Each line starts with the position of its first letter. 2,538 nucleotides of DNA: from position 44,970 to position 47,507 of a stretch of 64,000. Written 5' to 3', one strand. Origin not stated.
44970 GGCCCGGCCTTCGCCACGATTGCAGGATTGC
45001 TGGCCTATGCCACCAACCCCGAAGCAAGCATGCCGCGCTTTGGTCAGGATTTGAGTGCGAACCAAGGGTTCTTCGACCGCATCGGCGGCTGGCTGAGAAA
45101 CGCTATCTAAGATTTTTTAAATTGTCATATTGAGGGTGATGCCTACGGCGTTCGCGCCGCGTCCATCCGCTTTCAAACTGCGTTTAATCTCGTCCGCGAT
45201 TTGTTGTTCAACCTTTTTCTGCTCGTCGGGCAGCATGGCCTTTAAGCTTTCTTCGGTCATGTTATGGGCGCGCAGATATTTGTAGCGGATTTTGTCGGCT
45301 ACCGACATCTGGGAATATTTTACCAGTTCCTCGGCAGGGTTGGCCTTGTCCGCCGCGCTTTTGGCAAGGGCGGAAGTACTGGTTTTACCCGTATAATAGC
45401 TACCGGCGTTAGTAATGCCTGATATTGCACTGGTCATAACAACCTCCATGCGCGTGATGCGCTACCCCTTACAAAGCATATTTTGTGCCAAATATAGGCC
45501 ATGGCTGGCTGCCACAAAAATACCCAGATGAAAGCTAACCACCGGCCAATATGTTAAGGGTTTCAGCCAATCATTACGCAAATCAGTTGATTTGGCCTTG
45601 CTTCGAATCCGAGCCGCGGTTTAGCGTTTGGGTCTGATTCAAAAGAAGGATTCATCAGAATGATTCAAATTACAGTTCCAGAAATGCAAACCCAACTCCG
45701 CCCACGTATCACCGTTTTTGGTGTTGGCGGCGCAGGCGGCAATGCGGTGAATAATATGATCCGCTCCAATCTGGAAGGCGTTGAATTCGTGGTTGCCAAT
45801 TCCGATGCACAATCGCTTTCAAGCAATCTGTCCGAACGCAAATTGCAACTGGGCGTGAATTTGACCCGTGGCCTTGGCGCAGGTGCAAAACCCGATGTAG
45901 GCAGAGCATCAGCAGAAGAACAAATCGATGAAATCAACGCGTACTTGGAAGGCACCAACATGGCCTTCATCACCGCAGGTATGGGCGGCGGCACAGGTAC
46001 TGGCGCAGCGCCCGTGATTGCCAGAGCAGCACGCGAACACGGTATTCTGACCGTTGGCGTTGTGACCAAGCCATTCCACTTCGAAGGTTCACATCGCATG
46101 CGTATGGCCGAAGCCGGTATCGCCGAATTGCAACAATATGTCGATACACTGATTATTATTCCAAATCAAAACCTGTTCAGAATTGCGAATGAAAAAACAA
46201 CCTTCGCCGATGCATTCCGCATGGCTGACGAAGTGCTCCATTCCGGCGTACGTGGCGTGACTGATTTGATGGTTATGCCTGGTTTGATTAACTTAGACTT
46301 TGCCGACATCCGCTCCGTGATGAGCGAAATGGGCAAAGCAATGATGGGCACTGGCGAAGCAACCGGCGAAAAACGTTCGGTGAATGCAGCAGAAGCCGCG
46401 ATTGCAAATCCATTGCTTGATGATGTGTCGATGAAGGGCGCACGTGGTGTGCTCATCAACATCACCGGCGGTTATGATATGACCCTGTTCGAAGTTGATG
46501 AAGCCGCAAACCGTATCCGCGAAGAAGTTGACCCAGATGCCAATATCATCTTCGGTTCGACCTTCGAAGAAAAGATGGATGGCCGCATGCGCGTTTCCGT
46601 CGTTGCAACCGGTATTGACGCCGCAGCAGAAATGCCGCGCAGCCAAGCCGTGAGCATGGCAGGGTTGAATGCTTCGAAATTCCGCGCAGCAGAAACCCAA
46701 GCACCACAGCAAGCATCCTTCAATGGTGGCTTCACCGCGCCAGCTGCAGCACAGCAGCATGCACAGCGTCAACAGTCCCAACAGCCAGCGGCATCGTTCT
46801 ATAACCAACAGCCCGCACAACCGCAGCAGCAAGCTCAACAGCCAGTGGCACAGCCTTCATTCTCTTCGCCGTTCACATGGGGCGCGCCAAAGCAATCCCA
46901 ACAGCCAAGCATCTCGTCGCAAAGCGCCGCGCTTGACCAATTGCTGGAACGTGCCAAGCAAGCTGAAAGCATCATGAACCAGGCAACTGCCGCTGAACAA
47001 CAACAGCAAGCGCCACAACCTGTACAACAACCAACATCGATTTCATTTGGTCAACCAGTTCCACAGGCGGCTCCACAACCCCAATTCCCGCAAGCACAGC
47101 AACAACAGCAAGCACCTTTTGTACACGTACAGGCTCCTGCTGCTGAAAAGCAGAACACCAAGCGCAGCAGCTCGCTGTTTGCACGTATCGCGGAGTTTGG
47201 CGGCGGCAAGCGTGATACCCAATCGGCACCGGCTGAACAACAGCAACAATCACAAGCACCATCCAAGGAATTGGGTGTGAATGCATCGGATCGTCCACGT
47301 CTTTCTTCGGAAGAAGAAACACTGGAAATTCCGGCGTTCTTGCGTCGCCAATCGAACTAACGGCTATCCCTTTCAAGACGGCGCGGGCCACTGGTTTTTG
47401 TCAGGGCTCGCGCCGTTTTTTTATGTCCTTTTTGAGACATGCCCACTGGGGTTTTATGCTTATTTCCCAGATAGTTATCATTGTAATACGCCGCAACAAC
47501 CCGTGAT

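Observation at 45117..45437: Strongly SD-preceded small gene antisense between ftsA and ftsZ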

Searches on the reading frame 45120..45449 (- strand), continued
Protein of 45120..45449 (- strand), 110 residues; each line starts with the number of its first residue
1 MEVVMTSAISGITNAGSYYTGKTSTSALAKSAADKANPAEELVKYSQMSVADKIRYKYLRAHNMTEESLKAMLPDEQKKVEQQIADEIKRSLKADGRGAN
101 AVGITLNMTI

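Call 45: predict_structure(alignment_id=A4)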
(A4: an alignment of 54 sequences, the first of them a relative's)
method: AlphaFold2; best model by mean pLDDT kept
length: 106 residues; sequences in the alignment: 54
mean_pLDDT: 67.9   pTM: 0.45
mean pLDDT of the five models: 67.9, 64.4, 63.8, 63.4, 62.6
residues with pLDDT >= 90: 20; 70-90: 36; 50-70: 11; < 50: 39
segments of 3 or more residues with pLDDT < 50: 1-4, 6-28, 96-106
pLDDT, mean of each block of 10 residues (from residue 1): 43 41 46 72 85 90 89 92 87 51 40
secondary structure, 60 per line:
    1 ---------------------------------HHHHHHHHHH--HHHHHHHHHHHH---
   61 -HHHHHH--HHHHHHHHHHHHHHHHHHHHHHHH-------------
elements in order: H34-43 H46-57 H62-67 H70-93

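Call 50: find_encoding_contigs(protein=P0207, flank=4000, max_places=2)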
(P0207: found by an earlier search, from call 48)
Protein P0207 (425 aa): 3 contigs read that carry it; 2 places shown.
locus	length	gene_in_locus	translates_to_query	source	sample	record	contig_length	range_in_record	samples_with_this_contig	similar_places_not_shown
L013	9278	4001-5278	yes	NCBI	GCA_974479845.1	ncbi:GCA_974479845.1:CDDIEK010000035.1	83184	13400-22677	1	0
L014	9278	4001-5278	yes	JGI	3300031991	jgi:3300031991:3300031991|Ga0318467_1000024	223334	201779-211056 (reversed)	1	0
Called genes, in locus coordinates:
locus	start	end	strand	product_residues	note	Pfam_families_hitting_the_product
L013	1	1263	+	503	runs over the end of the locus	PF01225:Mur_ligase, PF08245:Mur_ligase_M, PF02875:Mur_ligase_C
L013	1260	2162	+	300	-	PF01565:FAD_binding_4, PF02873:MurB_C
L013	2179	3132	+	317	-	PF01820:Dala_Dala_lig_N, PF02655:ATP-grasp_3 (weak), PF07478:Dala_Dala_lig_C, PF13535:ATP-grasp_4 (faint)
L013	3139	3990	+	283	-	PF08478:POTRA_1, PF03799:FtsQ_DivIB_C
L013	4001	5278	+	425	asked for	PF11104:PilM_2 (faint), PF14450:FtsA (weak), PF02491:SHS2_FTSA, PF06723:MreB_Mbl, PF14450:FtsA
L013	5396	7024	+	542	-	PF00091:Tubulin, PF12327:FtsZ_C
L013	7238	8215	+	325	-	PF03331:LpxC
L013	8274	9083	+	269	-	PF09976:TPR_21 (faint), PF13512:TPR_18, PF13525:YfiO, PF13174:TPR_6 (faint), PF13428:TPR_14 (faint), PF13432:TPR_16 (faint), PF14559:TPR_19 (faint)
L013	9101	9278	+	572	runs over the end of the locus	PF02463:SMC_N, PF13476:AAA_23, PF13304:AAA_21 (faint)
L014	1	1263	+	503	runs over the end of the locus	PF01225:Mur_ligase, PF08245:Mur_ligase_M, PF02875:Mur_ligase_C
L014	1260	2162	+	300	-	PF01565:FAD_binding_4, PF02873:MurB_C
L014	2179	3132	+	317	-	PF01820:Dala_Dala_lig_N, PF02655:ATP-grasp_3 (weak), PF07478:Dala_Dala_lig_C, PF13535:ATP-grasp_4 (faint)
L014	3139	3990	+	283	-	PF08478:POTRA_1, PF03799:FtsQ_DivIB_C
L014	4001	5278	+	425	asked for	PF11104:PilM_2 (faint), PF14450:FtsA (weak), PF02491:SHS2_FTSA, PF06723:MreB_Mbl, PF14450:FtsA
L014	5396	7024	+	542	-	PF00091:Tubulin, PF12327:FtsZ_C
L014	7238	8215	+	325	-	PF03331:LpxC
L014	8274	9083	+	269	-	PF09976:TPR_21 (faint), PF13512:TPR_18, PF13525:YfiO, PF13174:TPR_6 (faint), PF13428:TPR_14 (faint), PF13432:TPR_16 (faint), PF14559:TPR_19 (faint)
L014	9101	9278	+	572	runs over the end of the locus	PF02463:SMC_N, PF13476:AAA_23, PF13304:AAA_21 (faint)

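Call 56: find_related_loci(query=A5, collection=metagenome_contigs, flank=4000)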
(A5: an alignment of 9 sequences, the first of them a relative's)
Query A5 (121 aa) in metagenome_contigs; peptide patterns used: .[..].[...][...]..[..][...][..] (x = any residue, [..] = any of these).
261 stretches matched a pattern; 25 encode a relative of the query (tblastn E <= 1e-3); 25 distinct loci.
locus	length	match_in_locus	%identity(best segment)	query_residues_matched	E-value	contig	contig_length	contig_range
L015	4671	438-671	54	29-106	1e-22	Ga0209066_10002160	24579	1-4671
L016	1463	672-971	45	17-110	2e-19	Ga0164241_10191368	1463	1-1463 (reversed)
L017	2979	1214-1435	47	38-114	1e-18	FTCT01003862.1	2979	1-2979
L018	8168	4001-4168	54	51-106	4e-16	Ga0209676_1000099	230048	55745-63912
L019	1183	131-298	50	51-106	2e-15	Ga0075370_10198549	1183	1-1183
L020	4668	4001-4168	50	51-106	2e-15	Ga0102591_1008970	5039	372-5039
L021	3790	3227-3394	52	54-109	3e-15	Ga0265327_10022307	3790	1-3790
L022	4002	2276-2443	52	51-106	3e-15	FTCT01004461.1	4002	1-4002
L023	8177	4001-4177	50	51-110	8e-15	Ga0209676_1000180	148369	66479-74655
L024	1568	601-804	46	51-119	2e-14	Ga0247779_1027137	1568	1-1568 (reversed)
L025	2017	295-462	48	51-106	2e-14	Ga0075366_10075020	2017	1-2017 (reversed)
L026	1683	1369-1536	46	51-106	5e-14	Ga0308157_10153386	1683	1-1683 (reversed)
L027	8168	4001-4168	50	51-106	8e-14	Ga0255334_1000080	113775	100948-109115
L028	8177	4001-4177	50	51-110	1e-13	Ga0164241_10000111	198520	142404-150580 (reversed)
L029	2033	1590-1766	48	51-110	1e-13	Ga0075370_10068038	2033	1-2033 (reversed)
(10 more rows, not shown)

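Call 70: find_encoding_contigs(protein=P0176, flank=4000, max_places=1)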
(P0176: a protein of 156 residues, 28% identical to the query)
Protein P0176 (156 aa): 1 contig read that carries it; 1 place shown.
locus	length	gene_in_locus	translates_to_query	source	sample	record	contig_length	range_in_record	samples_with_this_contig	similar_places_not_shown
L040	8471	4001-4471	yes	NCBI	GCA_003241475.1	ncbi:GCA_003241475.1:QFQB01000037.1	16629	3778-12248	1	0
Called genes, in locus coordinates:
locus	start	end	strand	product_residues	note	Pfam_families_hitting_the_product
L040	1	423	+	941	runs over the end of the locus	PF02739:5_3_exonuc_N, PF22619:DNA_polI_exo1 (faint), PF01367:5_3_exonuc, PF01612:DNA_pol_A_exo1, PF00476:DNA_pol_A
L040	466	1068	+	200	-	PF02397:Bac_transf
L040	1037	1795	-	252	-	PF06764:DUF1223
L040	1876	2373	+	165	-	PF00156:Pribosyltran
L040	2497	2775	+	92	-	PF01632:Ribosomal_L35p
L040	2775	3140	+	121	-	PF00453:Ribosomal_L20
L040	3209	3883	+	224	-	PF00702:Hydrolase, PF12710:HAD, PF13419:HAD_2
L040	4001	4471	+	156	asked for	-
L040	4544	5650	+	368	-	PF02912:Phe_tRNA-synt_N, PF01409:tRNA-synt_2d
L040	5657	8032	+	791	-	PF01588:tRNA_bind, PF03483:B3_4, PF03484:B5, PF17759:tRNA_synthFbeta, PF03147:FDX-ACB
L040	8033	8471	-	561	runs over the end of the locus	PF00501:AMP-binding, PF13193:AMP-binding_C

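Call 71: find_encoding_contigs(protein=P0175, flank=4000, max_places=1)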
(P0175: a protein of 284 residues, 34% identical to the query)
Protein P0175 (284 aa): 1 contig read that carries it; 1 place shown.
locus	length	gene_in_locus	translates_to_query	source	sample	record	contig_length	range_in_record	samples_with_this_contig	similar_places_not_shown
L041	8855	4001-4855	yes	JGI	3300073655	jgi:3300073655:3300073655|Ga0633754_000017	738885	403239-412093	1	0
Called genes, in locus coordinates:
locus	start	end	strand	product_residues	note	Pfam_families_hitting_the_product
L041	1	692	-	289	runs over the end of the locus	PF00588:SpoU_methylase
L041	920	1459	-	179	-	PF00581:Rhodanese, PF11127:YgaP-like_TM (weak)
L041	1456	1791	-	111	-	PF12802:MarR_2, PF12840:HTH_20, PF01022:HTH_5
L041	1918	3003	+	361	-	PF08240:ADH_N, PF01262:AlaDh_PNT_C (weak), PF00107:ADH_zinc_N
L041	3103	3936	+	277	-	PF03824:NicO, PF13386:DsbD_2 (weak)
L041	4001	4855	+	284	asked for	-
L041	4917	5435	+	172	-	PF14343:PrcB_C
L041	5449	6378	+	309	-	PF00383:dCMP_cyt_deam_1, PF14437:MafB19-deam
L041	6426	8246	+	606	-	PF00664:ABC_membrane, PF00005:ABC_tran, PF02463:SMC_N (weak)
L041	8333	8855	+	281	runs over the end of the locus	PF12697:Abhydrolase_6 (faint), PF20434:BD-FAE (faint), PF12146:Hydrolase_4, PF00561:Abhydrolase_1 (weak), PF00326:Peptidase_S9 (weak)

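Call 72: find_encoding_contigs(protein=P0198, flank=4000, max_places=1)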
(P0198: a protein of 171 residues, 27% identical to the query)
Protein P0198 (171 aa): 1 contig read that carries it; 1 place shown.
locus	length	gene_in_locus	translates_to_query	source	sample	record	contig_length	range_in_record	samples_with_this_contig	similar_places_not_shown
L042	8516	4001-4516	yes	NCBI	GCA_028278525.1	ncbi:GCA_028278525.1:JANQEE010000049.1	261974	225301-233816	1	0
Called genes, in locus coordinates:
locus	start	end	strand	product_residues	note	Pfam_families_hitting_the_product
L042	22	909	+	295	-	PF10463:Peptidase_U49, PF01435:Peptidase_M48 (faint)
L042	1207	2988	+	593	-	-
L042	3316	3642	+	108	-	PF03840:SecG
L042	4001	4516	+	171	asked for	-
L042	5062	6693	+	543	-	PF06418:CTP_synth_N, PF00117:GATase, PF07722:Peptidase_C26 (weak)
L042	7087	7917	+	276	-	PF00793:DAHP_synth_1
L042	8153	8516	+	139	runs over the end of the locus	PF20134:DUF6524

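Call 92: search_protein_families(library=phrogs, proteins=[P0001, P0039], max_evalue=0.01)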
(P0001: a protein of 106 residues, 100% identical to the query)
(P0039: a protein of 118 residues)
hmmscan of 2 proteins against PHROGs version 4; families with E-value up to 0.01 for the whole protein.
P0001 (106 aa): 0 families

P0039 (118 aa): 0 families

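Call 93: search_protein_families(library=padloc, proteins=[P0001, P0039], max_evalue=0.01)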
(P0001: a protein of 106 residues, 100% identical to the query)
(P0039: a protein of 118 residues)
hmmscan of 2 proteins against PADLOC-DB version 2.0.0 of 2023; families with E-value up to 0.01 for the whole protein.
P0001 (106 aa): 0 families

P0039 (118 aa): 0 families

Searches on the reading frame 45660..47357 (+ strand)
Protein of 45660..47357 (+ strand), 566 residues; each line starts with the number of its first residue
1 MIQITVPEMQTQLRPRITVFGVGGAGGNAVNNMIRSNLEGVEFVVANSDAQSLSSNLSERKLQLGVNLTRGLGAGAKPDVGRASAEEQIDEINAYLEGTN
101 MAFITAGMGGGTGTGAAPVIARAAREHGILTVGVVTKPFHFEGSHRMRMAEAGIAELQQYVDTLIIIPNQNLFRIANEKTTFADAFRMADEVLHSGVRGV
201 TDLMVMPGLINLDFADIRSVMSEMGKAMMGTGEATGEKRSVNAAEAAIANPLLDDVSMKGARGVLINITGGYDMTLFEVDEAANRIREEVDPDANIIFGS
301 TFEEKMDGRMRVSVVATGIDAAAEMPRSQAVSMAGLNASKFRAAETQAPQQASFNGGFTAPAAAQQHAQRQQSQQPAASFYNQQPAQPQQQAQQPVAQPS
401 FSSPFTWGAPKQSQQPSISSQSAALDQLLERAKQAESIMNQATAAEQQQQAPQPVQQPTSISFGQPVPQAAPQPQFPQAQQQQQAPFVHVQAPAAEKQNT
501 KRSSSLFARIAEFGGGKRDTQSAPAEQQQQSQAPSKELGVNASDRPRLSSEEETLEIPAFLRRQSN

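Call 48: list_cluster_members(proteins=[P0001, P0003, window:45660-47357:+, window:43836-45107:+])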
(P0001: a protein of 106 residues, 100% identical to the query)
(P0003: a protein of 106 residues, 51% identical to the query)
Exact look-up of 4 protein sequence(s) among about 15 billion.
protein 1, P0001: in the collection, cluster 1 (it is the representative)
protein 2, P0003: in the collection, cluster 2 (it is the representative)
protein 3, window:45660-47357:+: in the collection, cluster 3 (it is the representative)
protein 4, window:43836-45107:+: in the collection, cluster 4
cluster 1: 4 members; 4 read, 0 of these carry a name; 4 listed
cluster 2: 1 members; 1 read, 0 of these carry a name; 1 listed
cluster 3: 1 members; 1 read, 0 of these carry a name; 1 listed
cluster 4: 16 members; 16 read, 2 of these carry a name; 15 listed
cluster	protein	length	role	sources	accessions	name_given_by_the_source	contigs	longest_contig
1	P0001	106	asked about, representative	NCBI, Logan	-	-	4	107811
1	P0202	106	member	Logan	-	-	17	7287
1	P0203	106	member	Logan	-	-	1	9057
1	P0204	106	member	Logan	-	-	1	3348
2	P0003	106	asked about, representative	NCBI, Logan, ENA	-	-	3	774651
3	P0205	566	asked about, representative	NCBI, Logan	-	-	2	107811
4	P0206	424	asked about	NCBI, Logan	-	-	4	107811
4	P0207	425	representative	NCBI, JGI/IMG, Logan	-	-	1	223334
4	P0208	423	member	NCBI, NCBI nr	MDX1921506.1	MAG: cell division protein FtsA [Alphaproteobacteria bacterium] | cell division protein FtsA [Alphaproteobacteria bacterium]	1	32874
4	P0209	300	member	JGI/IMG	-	cell division protein FtsA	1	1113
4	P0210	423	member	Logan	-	-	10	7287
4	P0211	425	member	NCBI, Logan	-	-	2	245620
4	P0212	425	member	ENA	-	-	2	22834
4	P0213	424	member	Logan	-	-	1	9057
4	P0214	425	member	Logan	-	-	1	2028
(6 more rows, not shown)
